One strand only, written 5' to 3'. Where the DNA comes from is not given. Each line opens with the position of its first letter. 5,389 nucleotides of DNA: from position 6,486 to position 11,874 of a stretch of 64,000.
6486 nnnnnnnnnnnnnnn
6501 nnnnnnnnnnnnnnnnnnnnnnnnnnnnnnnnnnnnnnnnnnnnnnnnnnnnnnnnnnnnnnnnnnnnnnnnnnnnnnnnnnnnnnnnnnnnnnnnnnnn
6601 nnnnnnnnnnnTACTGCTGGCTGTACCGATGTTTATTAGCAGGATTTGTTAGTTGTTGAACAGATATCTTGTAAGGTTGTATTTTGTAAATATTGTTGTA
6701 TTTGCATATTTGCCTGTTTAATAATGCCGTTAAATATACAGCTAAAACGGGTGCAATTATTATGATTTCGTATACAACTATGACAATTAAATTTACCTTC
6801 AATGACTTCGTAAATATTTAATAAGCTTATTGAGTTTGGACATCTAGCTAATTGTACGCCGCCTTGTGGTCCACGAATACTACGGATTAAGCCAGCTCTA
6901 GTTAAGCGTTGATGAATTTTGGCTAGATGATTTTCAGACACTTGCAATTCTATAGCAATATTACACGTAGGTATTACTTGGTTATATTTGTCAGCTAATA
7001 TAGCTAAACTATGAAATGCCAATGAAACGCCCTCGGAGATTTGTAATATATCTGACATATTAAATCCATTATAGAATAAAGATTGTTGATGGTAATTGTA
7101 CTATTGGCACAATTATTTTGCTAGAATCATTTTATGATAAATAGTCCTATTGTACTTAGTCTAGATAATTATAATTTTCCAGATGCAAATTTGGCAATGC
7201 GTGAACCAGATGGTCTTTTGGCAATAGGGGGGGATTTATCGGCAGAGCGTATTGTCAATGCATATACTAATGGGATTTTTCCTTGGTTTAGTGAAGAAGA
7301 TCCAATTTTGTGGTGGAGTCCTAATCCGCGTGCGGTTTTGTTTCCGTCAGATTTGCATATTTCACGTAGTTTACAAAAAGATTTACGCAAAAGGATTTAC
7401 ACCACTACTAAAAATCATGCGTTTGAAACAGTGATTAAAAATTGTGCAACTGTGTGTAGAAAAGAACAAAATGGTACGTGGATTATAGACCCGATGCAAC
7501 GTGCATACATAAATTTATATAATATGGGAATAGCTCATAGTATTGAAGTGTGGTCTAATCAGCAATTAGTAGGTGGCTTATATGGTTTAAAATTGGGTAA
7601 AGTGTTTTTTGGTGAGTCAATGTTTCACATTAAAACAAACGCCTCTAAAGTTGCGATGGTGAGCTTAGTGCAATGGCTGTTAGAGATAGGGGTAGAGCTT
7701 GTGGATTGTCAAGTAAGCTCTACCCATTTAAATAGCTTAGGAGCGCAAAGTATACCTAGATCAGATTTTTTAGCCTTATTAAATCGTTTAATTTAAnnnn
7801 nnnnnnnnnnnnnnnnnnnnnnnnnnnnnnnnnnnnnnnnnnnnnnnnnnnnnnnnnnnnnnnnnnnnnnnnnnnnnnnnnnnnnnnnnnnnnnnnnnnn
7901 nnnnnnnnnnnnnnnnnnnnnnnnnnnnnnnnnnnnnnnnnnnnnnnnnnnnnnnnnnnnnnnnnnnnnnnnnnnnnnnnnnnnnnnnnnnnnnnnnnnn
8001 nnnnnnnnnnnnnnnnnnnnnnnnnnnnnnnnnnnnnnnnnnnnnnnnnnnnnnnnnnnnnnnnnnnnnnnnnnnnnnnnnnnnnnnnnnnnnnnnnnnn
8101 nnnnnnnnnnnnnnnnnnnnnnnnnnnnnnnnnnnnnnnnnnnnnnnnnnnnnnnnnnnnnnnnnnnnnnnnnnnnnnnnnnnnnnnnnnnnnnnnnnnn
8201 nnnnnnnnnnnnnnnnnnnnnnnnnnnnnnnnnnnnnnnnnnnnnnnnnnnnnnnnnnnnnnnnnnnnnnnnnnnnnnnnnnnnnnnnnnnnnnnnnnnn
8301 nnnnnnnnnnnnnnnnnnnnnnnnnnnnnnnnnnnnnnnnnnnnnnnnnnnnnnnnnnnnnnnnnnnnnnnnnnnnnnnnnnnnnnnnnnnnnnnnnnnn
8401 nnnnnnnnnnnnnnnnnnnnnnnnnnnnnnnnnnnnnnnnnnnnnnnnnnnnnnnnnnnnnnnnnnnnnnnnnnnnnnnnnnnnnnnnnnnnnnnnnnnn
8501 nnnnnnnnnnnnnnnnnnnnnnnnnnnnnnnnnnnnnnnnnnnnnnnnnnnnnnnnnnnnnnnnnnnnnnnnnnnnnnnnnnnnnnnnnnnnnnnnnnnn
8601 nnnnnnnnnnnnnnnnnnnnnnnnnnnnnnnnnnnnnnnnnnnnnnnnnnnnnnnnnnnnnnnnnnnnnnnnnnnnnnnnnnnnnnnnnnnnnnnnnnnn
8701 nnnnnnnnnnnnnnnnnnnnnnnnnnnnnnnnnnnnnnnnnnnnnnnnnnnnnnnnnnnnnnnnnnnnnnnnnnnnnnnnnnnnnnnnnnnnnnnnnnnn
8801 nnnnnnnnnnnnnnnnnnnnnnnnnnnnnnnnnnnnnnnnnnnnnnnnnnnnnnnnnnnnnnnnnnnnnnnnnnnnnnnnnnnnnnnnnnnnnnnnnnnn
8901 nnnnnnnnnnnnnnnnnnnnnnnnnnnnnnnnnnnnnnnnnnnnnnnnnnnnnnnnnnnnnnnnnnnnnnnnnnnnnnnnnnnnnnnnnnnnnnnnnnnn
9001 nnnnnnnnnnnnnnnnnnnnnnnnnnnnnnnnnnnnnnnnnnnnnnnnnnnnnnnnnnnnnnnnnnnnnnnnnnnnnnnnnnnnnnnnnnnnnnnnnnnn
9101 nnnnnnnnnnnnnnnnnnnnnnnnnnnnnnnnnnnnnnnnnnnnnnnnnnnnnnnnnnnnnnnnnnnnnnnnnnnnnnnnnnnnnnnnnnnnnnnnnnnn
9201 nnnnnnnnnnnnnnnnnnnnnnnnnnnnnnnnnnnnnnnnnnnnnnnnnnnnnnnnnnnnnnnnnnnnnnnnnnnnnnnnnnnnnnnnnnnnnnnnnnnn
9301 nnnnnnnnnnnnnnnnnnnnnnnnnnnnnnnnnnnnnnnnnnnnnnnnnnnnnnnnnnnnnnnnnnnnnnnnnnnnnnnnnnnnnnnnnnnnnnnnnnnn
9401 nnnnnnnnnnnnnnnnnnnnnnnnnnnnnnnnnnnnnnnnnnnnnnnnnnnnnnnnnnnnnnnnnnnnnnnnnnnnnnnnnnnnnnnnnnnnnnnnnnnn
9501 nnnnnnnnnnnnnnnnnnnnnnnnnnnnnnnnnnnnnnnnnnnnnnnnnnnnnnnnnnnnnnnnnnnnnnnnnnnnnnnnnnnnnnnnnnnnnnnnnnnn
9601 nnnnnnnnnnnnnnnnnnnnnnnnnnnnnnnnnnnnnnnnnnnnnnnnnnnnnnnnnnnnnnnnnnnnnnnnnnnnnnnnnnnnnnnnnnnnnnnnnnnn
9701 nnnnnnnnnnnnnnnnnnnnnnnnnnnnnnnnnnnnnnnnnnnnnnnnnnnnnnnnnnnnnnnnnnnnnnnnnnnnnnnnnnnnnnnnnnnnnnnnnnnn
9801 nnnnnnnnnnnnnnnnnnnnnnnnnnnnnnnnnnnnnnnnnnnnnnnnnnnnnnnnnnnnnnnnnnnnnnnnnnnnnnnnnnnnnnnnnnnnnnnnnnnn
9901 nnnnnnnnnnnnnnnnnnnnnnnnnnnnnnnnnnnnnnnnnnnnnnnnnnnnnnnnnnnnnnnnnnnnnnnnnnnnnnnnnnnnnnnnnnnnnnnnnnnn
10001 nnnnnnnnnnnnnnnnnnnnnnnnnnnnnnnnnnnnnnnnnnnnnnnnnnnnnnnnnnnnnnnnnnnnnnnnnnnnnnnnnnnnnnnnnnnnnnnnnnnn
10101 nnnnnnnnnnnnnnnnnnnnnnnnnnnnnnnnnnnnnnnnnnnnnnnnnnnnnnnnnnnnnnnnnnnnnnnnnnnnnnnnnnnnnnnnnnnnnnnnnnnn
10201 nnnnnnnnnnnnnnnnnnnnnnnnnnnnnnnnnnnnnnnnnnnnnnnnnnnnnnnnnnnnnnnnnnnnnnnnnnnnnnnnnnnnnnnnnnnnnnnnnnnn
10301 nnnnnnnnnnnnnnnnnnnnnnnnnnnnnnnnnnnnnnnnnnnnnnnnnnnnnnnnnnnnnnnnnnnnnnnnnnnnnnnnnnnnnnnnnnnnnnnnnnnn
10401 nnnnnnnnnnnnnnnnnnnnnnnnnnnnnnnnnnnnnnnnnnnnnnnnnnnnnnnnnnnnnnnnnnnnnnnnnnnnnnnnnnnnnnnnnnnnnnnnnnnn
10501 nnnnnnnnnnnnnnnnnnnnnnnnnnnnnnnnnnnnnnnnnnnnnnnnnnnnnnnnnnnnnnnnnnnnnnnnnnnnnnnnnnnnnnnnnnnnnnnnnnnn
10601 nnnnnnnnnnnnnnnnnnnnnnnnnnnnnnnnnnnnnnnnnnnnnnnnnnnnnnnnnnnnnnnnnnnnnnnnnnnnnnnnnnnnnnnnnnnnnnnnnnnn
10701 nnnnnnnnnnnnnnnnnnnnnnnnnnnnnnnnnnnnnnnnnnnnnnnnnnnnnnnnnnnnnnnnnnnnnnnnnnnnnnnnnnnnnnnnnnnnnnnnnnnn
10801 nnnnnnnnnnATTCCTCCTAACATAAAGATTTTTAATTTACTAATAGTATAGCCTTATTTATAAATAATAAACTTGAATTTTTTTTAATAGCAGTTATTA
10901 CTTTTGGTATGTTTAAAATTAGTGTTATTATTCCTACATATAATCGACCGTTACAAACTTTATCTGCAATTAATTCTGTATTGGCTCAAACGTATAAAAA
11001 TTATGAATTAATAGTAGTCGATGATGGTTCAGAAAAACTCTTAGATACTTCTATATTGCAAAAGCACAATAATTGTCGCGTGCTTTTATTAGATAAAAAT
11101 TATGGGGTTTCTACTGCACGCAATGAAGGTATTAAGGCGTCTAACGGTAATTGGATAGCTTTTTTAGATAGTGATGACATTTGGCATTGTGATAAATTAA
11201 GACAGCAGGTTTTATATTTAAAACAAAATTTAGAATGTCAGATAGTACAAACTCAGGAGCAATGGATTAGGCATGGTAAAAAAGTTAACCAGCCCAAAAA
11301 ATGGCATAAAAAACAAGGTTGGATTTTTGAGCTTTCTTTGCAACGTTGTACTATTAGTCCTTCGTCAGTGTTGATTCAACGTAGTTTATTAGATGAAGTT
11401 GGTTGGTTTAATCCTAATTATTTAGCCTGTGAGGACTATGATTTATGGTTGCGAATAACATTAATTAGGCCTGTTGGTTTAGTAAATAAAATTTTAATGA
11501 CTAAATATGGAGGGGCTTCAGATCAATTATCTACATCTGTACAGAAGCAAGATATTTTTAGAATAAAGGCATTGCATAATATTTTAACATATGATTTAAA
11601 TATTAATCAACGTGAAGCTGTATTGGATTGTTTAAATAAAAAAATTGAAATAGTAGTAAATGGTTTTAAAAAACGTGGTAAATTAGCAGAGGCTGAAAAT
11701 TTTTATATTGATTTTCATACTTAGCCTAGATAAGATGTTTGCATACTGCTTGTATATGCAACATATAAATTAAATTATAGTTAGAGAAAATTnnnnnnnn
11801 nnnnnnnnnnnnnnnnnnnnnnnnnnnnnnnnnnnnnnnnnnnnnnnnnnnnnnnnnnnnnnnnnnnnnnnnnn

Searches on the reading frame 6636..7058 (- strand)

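Call 51: search_protein_families(library=pfam, proteins=[window:6636-7058:-], max_evalue=0.001)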
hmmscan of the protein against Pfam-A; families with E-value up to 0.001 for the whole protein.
window:6636-7058:- (140 aa): 1 family
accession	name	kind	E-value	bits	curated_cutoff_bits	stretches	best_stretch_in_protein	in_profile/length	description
PF02082.26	Rrf2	-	2.1e-30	106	30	1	7-134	1-131/132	Iron-dependent Transcriptional regulator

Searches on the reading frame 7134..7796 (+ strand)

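Call 51: search_protein_families(library=pfam, proteins=[window:7134-7796:+], max_evalue=0.001)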
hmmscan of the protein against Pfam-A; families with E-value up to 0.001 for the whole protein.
window:7134-7796:+ (220 aa): 1 family
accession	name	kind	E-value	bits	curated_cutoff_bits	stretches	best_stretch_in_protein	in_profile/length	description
PF03588.20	Leu_Phe_trans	-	8.6e-74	247.1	22.7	1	38-208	2-171/171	Leucyl/phenylalanyl-tRNA protein transferase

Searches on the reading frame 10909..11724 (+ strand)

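Call 5: search_protein_families(library=pfam, proteins=[window:10909-11724:+], max_evalue=0.1)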
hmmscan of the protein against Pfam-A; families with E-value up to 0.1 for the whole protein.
window:10909-11724:+ (271 aa): 5 families
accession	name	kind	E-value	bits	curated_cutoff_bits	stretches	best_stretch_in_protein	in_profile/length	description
PF00535.33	Glycos_transf_2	-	8.5e-31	107.6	23.3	1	5-118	1-117/168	Glycosyl transferase family 2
PF13641.12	Glyco_tranf_2_3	-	2.3e-18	67.5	27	1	4-183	3-194/230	Glycosyltransferase like family 2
PF10111.15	Glyco_tranf_2_2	-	8.3e-16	58.7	27.3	1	5-185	1-201/276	Glycosyltransferase like family 2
PF13632.12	Glyco_trans_2_3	-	0.00049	20.4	27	1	82-183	1-106/198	Glycosyl transferase family group 2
PF13704.12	Glyco_tranf_2_4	-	0.0031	18.4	27.5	1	32-98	20-90/98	Glycosyl transferase family 2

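Call 6: search_protein_families(library=ncbifam, proteins=[window:10909-11724:+], max_evalue=0.1)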
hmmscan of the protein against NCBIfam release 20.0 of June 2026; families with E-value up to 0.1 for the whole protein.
window:10909-11724:+ (271 aa): 26 families (the best 25 are shown)
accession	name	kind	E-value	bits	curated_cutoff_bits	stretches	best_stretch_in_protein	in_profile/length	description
NF047683.1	TeichurnBiosyTuaG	equivalog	4e-27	95.4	400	1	3-183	7-186/252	teichuronic acid biosynthesis protein TuaG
NF007482.0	PRK10073.1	equivalog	5.2e-19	68.4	423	1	3-126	7-131/334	glycosyltransferase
NF007453.0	PRK10018.1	equivalog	3.4e-18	66.3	382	1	4-184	8-190/280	colanic acid biosynthesis glycosyltransferase WcaA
TIGR04017.1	WcaA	equivalog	3.6e-18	66.2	495.75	1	4-184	7-189/279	colanic acid biosynthesis glycosyltransferase WcaA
TIGR03965.1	mycofact_glyco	equivalog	3.8e-18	65.6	280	1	3-183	75-263/467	mycofactocin biosynthesis glycosyltransferase MftF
NF041875.1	EPS_EpsD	equivalog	1.4e-17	64.1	370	1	4-183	1-189/325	exopolysaccharide biosynthesis glycosyltransferase EpsD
NF053739.1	GlytfEpsEBac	equivalog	4.7e-16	58.6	450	1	3-116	2-119/265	glycosyltransferase EpsE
TIGR04283.1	glyco_like_mftF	equivalog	6.4e-16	58.6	182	1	4-198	1-184/221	TIGR04283 family arsenosugar biosynthesis glycosyltransferase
NF041394.1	GtaseAglG_Halo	equivalog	1.2e-14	54.3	440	1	3-101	2-104/304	glucosyl-dolichyl phosphate glucuronosyltransferase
NF050050.1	ProtGlycPglI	equivalog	4.9e-14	52.4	500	1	2-93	2-97/306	GalNAc(5)-diNAcBac-PP-undecaprenol beta-1,3-glucosyltransferase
TIGR03937.1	PgaC_IcaA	equivalog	1.3e-13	50.7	422.3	1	3-106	46-152/407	poly-beta-1,6-N-acetyl-D-glucosamine synthase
NF038299.1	EPS_HpsN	equivalog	3.1e-12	46.1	425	1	3-101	2-103/317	hormogonium polysaccharide biosynthesis glycosyltransferase HpsN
TIGR04242.1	nodulat_NodC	equivalog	5.2e-09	35.5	550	1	3-105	49-157/395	chitooligosaccharide synthase NodC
NF038302.1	EPS_HpsE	equivalog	9.6e-09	34.6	300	1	3-106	2-113/307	hormogonium polysaccharide biosynthesis glycosyltransferase HpsE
TIGR03111.1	glyc2_xrt_Gpos1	hypoth_equivalog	4.6e-08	32.3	363.95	1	3-111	50-163/439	TIGR03111 family XrtG-associated glycosyltransferase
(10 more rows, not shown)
